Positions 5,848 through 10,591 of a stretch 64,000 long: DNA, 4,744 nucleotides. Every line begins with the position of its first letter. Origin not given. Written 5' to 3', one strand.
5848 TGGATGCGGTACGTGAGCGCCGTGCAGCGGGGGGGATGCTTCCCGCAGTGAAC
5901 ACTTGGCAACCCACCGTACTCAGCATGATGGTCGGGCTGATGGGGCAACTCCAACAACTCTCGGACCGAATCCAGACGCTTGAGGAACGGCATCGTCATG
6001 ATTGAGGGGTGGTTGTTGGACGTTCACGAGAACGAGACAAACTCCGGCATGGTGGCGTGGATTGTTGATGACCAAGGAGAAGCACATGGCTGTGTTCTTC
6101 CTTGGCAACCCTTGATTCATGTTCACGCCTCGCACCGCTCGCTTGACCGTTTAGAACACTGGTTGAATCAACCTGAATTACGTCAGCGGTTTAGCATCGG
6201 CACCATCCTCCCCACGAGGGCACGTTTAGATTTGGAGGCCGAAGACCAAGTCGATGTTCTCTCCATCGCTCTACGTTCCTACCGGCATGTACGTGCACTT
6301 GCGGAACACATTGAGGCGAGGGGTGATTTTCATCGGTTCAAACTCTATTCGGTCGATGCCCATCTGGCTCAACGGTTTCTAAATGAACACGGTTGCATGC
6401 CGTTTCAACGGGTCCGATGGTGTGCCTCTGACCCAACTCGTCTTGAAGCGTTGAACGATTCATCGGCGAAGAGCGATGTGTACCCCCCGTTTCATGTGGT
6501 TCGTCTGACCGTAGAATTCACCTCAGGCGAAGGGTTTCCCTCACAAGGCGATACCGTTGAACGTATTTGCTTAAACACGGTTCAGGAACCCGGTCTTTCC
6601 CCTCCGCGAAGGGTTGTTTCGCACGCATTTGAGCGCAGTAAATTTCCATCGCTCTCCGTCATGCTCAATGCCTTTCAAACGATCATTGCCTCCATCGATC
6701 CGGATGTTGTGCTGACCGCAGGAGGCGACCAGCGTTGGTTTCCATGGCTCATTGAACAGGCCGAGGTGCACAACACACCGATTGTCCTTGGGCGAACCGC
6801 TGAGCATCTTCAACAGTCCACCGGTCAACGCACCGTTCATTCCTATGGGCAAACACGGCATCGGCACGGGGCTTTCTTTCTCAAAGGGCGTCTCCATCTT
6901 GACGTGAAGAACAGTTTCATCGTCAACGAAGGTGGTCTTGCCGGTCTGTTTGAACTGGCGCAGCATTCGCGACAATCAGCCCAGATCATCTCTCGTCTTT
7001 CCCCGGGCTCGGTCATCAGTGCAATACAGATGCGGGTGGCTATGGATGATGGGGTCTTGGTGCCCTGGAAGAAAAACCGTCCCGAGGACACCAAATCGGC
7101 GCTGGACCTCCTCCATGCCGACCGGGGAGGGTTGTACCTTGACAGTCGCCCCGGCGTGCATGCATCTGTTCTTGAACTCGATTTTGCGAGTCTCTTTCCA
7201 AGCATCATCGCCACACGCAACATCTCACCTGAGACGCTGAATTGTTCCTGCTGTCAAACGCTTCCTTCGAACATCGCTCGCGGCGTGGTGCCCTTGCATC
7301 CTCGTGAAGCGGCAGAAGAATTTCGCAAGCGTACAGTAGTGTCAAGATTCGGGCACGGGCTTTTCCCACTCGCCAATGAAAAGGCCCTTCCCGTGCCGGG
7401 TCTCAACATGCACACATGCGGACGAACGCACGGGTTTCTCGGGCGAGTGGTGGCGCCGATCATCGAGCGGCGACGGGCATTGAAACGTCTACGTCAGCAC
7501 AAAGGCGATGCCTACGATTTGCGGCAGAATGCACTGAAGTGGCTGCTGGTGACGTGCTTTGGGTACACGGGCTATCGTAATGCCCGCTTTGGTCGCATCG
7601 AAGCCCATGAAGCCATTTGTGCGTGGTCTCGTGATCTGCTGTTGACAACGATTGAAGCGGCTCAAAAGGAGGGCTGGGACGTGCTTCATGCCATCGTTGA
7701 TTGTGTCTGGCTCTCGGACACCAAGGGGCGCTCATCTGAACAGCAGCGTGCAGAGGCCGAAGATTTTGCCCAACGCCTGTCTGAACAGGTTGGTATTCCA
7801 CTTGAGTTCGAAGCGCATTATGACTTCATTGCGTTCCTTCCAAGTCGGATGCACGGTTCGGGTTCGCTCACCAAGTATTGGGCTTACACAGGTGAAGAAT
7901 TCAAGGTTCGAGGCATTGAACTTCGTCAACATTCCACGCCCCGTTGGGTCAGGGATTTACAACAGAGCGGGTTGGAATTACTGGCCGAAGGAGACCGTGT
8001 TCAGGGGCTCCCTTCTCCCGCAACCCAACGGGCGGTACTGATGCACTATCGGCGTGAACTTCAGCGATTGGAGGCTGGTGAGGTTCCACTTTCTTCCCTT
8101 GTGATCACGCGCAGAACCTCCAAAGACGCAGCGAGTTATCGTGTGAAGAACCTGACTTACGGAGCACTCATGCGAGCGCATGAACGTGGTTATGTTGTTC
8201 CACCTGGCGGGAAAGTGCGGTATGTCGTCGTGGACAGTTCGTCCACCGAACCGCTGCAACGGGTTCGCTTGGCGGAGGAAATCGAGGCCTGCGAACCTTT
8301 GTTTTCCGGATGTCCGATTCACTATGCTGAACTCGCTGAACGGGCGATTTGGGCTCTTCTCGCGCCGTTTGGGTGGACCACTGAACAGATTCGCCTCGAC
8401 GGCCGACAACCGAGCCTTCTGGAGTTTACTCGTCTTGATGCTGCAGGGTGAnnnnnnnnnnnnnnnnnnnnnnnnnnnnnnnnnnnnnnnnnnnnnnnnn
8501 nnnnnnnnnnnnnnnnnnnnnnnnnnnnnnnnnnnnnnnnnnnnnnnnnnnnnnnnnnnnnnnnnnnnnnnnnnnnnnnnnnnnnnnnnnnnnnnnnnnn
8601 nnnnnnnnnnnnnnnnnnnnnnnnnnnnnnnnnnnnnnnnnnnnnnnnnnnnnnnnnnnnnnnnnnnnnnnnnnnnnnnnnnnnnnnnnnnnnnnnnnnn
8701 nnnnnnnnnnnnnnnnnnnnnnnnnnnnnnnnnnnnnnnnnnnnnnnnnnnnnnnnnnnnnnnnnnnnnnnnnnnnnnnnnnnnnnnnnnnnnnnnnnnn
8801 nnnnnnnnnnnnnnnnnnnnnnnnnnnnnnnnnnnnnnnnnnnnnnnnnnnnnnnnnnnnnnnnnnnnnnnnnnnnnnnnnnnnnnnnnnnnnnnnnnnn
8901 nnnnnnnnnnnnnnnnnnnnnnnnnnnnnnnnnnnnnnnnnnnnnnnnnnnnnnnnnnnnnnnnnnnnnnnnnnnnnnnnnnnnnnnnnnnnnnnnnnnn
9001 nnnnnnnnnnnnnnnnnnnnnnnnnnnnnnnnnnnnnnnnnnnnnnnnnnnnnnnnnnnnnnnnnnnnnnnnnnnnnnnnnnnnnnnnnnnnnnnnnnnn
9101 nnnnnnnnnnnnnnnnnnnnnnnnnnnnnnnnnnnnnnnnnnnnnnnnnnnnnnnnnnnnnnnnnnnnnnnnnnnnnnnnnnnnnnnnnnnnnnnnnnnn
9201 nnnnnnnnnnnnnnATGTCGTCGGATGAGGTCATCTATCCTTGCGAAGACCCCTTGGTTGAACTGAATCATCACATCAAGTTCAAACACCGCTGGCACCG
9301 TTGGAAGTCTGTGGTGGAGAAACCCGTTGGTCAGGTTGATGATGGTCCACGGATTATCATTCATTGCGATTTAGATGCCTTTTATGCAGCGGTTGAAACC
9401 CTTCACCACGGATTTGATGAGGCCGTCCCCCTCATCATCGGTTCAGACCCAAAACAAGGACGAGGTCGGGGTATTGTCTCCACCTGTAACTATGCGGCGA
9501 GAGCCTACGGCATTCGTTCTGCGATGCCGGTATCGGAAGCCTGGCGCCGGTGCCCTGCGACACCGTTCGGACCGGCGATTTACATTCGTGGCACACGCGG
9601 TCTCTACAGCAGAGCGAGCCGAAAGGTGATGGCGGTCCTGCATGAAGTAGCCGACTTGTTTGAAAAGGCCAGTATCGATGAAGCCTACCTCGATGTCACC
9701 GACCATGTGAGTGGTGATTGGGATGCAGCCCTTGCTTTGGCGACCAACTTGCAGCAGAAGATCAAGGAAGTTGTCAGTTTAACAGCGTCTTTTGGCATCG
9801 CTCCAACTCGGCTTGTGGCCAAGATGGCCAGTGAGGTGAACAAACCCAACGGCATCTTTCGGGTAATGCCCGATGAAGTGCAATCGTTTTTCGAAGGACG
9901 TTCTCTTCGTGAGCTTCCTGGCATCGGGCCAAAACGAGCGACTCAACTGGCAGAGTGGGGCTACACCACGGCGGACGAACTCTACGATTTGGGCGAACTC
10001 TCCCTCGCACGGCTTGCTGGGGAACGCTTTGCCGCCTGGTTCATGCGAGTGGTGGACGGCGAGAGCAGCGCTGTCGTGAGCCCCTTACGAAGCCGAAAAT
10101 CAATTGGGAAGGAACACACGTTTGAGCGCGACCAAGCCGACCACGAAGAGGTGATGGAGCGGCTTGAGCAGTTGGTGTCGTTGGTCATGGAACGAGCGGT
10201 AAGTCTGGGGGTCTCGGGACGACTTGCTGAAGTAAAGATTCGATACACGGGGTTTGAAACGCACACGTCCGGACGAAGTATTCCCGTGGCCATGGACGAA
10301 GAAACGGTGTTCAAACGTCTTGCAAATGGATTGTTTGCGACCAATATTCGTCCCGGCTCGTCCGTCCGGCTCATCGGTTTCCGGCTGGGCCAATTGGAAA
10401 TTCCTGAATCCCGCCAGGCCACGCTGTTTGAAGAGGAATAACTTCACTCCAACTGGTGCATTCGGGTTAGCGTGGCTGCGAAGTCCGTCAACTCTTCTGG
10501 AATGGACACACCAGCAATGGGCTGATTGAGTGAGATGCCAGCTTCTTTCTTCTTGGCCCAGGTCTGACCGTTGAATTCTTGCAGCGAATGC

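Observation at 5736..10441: Small ORF + exonuclease-motif-less PolB + RecA-fold ATPase + Y-family polymerase: candidate archaeal damage-tolerance ('mutasome-like') cassette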

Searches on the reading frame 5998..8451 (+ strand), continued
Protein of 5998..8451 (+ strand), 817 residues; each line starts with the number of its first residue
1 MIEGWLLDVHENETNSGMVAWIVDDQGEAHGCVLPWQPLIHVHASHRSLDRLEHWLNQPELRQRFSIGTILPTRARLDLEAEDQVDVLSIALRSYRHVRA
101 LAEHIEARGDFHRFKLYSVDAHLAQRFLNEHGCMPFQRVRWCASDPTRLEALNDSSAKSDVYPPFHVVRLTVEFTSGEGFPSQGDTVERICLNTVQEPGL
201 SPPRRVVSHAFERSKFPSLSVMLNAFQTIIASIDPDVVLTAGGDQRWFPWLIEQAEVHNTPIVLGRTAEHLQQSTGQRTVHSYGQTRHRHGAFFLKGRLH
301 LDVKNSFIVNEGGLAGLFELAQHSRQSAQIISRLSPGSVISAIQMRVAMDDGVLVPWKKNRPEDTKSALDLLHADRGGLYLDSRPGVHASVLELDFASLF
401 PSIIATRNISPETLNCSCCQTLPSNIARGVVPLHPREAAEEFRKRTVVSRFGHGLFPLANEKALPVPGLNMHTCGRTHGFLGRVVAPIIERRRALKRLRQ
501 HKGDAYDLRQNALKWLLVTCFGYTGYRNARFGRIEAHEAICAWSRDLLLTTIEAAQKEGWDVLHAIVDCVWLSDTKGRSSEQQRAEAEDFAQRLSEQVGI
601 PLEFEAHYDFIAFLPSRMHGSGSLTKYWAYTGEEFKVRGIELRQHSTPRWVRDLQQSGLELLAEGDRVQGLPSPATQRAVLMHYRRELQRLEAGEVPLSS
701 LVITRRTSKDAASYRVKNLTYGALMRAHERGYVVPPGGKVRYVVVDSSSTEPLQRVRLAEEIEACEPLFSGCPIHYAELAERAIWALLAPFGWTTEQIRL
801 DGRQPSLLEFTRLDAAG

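Call 26: search_protein_families(library=pfam, proteins=[L055:13269-13970:-, L062:8989-9558:+, L062:9656-11044:+, L062:11041-12732:+, L075:11416-13149:+, L058:13242-14495:+, L070:12067-13242:+, L072:11475-12599:+, L076:11160-12080:-, L062:3308-5305:+], max_evalue=0.0001)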
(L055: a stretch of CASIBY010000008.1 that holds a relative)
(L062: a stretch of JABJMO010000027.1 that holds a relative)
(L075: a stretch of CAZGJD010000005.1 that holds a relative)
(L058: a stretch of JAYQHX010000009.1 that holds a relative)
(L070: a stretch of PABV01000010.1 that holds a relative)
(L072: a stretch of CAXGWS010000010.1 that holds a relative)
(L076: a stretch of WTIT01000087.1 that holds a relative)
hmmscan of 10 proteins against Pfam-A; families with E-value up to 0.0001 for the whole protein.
L055:13269-13970:- (233 aa): 1 family
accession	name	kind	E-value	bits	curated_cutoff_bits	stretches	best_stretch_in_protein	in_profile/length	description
PF00300.27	His_Phos_1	-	3.8e-35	121.8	21.7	2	4-75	1-69/194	Histidine phosphatase superfamily (branch 1)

L062:8989-9558:+ (189 aa): 1 family
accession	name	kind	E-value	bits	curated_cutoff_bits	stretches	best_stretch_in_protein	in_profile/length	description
PF04307.19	YdjM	-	2.1e-05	24.5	29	1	1-139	1-122/176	YdjM inner membrane protein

L062:9656-11044:+ (462 aa): 2 families
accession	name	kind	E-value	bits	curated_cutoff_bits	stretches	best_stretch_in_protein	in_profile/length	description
PF05201.20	GlutR_N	-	3.7e-13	50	27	1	61-183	19-150/151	Glutamyl-tRNAGlu reductase, N-terminal domain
PF01488.26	Shikimate_DH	-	4.6e-05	23.9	24.3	0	213-311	15-118/138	Shikimate / quinate 5-dehydrogenase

L062:11041-12732:+ (563 aa): 2 families
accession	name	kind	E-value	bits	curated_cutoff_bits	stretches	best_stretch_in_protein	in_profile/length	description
PF01379.25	Porphobil_deam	-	6.3e-49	166.8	22.1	1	4-233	1-205/207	Porphobilinogen deaminase, dipyromethane cofactor binding domain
PF02602.20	HEM4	-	2e-22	79.9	27.5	1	337-533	2-212/231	Uroporphyrinogen-III synthase HemD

L075:11416-13149:+ (577 aa): 2 families
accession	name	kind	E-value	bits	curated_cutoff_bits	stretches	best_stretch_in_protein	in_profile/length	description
PF04389.22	Peptidase_M28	-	2.1e-19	70.4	21.3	1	279-389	10-100/193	Peptidase family M28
PF01546.33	Peptidase_M20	-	7.2e-06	26.5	24.6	1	286-371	2-87/206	Peptidase family M20/M25/M40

L058:13242-14495:+ (417 aa): 2 families
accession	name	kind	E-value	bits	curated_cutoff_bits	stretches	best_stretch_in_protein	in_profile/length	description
PF04389.22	Peptidase_M28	-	9.7e-15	55.2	21.3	1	280-389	11-100/193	Peptidase family M28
PF01546.33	Peptidase_M20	-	5.3e-06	26.9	24.6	1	286-371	2-87/206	Peptidase family M20/M25/M40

L070:12067-13242:+ (391 aa): 7 families
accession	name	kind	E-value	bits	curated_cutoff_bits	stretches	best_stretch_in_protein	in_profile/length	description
PF00534.26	Glycos_transf_1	-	1.3e-32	113.1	26.4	1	212-355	16-165/172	Glycosyl transferases group 1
PF13692.12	Glyco_trans_1_4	-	8.4e-30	104.3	27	1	212-342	2-139/142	Glycosyl transferases group 1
PF13439.12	Glyco_transf_4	-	1.2e-12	48.6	28.5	1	29-200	8-169/170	Glycosyltransferase Family 4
PF13579.12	Glyco_trans_4_4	-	1.9e-07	32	29.7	1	30-180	8-140/158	Glycosyl transferase 4-like domain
PF13477.12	Glyco_trans_4_2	-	1.8e-06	28.6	23.4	1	66-175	50-139/139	Glycosyl transferase 4-like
PF13524.12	Glyco_trans_1_2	-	2.1e-06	28.2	25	1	228-359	4-129/144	Glycosyl transferase-like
PF20706.3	GT4-conflict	-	9.1e-06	25.3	26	1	160-325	139-326/385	Family 4 Glycosyltransferase in conflict systems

L072:11475-12599:+ (374 aa): 2 families
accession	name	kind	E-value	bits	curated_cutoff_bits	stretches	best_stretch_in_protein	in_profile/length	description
PF12706.13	Lactamase_B_2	-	6.1e-10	39.5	27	1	255-320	136-200/200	Beta-lactamase superfamily domain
PF00753.33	Lactamase_B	-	4.5e-06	27.2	22.7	1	18-85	3-64/196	Metallo-beta-lactamase superfamily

L076:11160-12080:- (306 aa): 0 families

L062:3308-5305:+ (665 aa): 1 family
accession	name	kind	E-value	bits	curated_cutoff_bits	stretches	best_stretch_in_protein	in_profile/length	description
PF00875.24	DNA_photolyase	-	6.1e-08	33.2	26.6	1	33-184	1-154/164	DNA photolyase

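Call 78: search_protein_families(library=pfam, proteins=[L044:12498-13604:-, L044:13655-14443:+, L062:3308-5305:+, L070:6069-8405:+], max_evalue=0.001)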
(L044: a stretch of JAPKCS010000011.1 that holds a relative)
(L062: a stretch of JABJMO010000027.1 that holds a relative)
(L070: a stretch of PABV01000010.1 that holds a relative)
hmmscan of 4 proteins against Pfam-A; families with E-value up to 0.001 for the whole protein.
L044:12498-13604:- (368 aa): 1 family
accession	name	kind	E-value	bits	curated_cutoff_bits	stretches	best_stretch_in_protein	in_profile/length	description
PF05875.18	Ceramidase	-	1.2e-13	51.5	32.5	1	74-200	2-121/259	Ceramidase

L044:13655-14443:+ (262 aa): 1 family
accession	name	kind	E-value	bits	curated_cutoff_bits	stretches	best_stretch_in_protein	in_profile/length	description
PF01066.26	CDP-OH_P_transf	-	2.7e-13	51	22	1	50-147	7-109/152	CDP-alcohol phosphatidyltransferase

L062:3308-5305:+ (665 aa): 1 family
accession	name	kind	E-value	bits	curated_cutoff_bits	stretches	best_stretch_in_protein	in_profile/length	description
PF00875.24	DNA_photolyase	-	6.1e-08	33.2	26.6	1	33-184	1-154/164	DNA photolyase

L070:6069-8405:+ (778 aa): 5 families
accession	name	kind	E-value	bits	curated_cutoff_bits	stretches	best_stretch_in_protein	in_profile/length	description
PF01593.30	Amino_oxidase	-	9.3e-16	58.6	19.8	1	553-751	204-435/443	Flavin containing amine oxidoreductase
PF13450.12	NAD_binding_8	-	2.6e-10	40.9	21.9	1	481-530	1-50/68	NAD(P)-binding Rossmann-like domain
PF00875.24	DNA_photolyase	-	1e-07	32.5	26.6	1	31-189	2-161/164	DNA photolyase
PF01266.30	DAO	-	3e-06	27.5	27.9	1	479-522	2-45/353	FAD dependent oxidoreductase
PF07992.20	Pyr_redox_2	-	0.00049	20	26.1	0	478-514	2-39/291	Pyridine nucleotide-disulphide oxidoreductase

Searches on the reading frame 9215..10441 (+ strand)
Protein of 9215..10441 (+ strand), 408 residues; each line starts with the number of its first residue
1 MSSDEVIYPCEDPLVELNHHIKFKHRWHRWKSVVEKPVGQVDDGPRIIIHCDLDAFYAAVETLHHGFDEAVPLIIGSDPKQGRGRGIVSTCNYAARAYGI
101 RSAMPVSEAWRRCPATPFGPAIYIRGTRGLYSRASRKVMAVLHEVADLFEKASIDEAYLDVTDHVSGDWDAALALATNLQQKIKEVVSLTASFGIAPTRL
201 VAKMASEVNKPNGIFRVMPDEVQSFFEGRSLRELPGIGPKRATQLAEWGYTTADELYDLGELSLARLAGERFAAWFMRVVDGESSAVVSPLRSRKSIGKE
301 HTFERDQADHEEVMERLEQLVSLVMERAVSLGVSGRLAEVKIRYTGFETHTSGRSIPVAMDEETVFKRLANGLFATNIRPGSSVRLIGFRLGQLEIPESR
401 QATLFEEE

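Call 3: search_protein_families(library=pfam, proteins=[window:9215-10441:+], max_evalue=0.01)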
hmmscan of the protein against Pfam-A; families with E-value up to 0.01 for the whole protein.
window:9215-10441:+ (408 aa): 5 families
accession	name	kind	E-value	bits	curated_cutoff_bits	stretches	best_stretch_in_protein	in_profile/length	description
PF00817.25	IMS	-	2.5e-39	135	23.2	1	51-207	1-148/148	impB/mucB/samB family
PF11799.13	IMS_C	-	5.3e-19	69.1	20.7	1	294-404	1-109/109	impB/mucB/samB family C-terminal domain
PF14520.12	HHH_5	-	2.5e-05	25.1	27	1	230-269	3-42/57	Helix-hairpin-helix domain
PF11798.14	IMS_HHH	-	5.8e-05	23.5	24.4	1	219-249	1-31/32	IMS family HHH motif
PF02961.22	SAM_BAF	-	0.00055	20.8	25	1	229-281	18-68/88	Barrier to autointegration factor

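Call 4: search_protein_families(library=ncbifam, proteins=[window:9215-10441:+], max_evalue=0.01)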
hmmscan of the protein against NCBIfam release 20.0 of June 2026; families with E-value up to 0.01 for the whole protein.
window:9215-10441:+ (408 aa): 10 families
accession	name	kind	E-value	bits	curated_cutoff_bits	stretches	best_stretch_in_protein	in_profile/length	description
NF002677.0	PRK02406.1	equivalog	1.9e-82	277.2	256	1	46-399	6-348/357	DNA polymerase IV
NF002882.0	PRK03348.1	equivalog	4.7e-74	249.8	389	1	46-407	5-355/461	DNA polymerase IV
NF010731.0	PRK14133.1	equivalog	4.7e-62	210.2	362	1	46-406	3-348/352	DNA polymerase IV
NF002751.0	PRK02794.1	equivalog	7e-62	209.7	371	1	48-398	40-378/425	DNA polymerase IV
NF002883.0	PRK03352.1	equivalog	2.1e-60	204.8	330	1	45-392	4-340/347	DNA polymerase IV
NF002492.0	PRK01810.1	equivalog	2.7e-60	204.3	399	1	45-395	9-350/412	DNA polymerase IV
NF003015.0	PRK03858.1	subfamily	3.2e-56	191.1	367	1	48-404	9-353/399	DNA polymerase IV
NF002848.0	PRK03103.1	subfamily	3.2e-47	160.9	381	1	46-407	4-363/410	DNA polymerase IV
NF002292.0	PRK01216.1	equivalog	1.2e-44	152.8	339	1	47-392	2-337/351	DNA polymerase IV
NF002955.0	PRK03609.1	subfamily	8.1e-14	51.4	431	1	49-254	3-204/422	translesion error-prone DNA polymerase V subunit UmuC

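Call 6: search_protein_families(library=padloc, proteins=[window:9215-10441:+], max_evalue=0.01)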
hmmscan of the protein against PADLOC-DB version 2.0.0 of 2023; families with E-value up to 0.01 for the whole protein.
window:9215-10441:+ (408 aa): 0 families
